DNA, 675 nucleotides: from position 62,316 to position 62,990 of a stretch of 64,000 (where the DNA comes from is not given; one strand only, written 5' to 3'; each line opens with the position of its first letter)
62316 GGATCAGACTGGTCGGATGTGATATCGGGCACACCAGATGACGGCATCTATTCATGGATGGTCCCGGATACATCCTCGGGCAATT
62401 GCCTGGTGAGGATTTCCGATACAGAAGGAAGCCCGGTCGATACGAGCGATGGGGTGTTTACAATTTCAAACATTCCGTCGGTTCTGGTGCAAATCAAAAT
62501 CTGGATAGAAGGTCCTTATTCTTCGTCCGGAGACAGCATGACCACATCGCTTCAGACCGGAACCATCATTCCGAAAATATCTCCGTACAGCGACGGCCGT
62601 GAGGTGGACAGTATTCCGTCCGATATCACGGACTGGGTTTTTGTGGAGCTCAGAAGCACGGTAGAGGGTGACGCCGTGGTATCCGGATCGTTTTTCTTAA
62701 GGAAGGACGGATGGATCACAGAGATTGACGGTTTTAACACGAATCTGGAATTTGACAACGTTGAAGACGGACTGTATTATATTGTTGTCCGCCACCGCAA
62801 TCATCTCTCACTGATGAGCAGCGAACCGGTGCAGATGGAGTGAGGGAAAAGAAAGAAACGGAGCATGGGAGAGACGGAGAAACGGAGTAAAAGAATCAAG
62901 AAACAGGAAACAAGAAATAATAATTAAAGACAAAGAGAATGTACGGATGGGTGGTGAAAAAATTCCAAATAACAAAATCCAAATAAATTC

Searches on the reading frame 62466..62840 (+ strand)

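Call 19: search_protein_families(library=pfam, proteins=[window:62466-62840:+], max_evalue=10)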
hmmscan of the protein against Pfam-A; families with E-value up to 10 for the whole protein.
window:62466-62840:+ (125 aa): 1 family
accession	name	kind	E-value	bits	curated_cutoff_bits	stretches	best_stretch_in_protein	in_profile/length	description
PF07495.19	Y_Y_Y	-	0.16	12.3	26.6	1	79-118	16-54/65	Y_Y_Y domain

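Call 20: search_protein_families(library=ncbifam, proteins=[window:62466-62840:+], max_evalue=10)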
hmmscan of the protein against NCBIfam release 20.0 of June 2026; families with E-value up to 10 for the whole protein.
window:62466-62840:+ (125 aa): 0 families
